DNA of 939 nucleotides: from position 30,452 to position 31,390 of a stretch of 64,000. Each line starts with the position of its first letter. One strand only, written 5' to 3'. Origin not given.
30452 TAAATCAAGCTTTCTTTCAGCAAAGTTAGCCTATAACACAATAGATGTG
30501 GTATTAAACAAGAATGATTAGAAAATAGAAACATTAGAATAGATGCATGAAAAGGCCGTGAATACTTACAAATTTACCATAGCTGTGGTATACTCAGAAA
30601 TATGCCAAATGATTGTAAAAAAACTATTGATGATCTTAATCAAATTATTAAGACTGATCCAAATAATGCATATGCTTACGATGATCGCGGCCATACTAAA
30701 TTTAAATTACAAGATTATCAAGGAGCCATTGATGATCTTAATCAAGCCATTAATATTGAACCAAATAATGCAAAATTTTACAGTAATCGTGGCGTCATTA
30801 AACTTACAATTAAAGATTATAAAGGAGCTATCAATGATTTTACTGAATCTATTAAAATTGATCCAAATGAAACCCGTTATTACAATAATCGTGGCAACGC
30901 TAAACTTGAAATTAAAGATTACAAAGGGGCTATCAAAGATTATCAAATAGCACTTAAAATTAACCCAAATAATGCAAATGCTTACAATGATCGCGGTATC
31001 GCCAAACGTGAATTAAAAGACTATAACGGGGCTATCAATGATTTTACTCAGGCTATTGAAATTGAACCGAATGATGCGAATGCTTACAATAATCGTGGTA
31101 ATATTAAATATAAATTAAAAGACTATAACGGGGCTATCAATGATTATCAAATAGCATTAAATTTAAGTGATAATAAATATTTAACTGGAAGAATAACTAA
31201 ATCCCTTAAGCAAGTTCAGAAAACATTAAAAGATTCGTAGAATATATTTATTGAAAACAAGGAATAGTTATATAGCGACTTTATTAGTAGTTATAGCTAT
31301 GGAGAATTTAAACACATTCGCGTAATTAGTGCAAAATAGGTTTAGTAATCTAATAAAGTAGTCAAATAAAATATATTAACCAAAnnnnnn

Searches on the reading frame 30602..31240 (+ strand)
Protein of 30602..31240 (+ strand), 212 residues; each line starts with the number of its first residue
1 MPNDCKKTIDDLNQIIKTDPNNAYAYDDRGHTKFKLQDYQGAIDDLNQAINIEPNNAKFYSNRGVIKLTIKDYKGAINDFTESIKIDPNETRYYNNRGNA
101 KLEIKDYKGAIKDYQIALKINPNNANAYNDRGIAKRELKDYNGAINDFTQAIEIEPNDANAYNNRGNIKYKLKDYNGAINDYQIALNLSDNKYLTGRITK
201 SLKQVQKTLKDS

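Call 21: search_protein_families(library=pfam, proteins=[window:30602-31240:+], max_evalue=0.001)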
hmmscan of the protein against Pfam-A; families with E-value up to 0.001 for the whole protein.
window:30602-31240:+ (212 aa): 21 families
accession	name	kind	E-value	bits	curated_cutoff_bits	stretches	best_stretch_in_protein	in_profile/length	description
PF00515.34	TPR_1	-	7.2e-39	130.5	27.8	5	93-124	3-34/34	Tetratricopeptide repeat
PF13414.12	TPR_11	-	4.7e-36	122.7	26.8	4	134-172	3-41/42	TPR repeat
PF07719.23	TPR_2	-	8e-36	119.6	27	4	92-124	2-34/34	Tetratricopeptide repeat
PF13431.12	TPR_17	-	2.7e-26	90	24.4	2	148-179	2-33/34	Tetratricopeptide repeat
PF13181.12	TPR_8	-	1.1e-25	87.9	25.7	2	125-158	1-34/34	Tetratricopeptide repeat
PF13371.12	TPR_9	-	7.6e-23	80.8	35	2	105-161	9-65/73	Tetratricopeptide repeat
PF13424.12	TPR_12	-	9e-18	64.7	30.1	1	94-154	6-74/77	Tetratricopeptide repeat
PF13432.12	TPR_16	-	5.2e-15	56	32.7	1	130-185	2-57/65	Tetratricopeptide repeat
PF14559.12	TPR_19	-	2.3e-13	50.7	25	1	137-179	3-45/68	Tetratricopeptide repeat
PF23914.1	TPR_CcmH_CycH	-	5.9e-11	42.9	42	1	98-190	57-152/158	Cytochrome c-type biogenesis protein H TPR domain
PF13374.12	TPR_10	-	9.5e-10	38.6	27.5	0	159-183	2-26/42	Tetratricopeptide repeat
PF13428.12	TPR_14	-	9.7e-10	38.6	23.5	0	97-129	7-39/44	Tetratricopeptide repeat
PF13174.12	TPR_6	-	1.9e-08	34.9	26.3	0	132-157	7-32/33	Tetratricopeptide repeat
PF25575.1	TPR_BSK1_C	-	1e-05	25.8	42.2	0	21-88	40-108/118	Serine/threonine-protein kinase BSK1-like, TPR repeats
PF14561.12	TPR_20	-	1.8e-05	25.4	25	0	41-91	6-56/90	Tetratricopeptide repeat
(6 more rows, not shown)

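Call 68: search_protein_families(library=padloc, proteins=[window:30602-31240:+], max_evalue=0.001)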
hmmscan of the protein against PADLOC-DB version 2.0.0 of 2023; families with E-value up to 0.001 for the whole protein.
window:30602-31240:+ (212 aa): 0 families
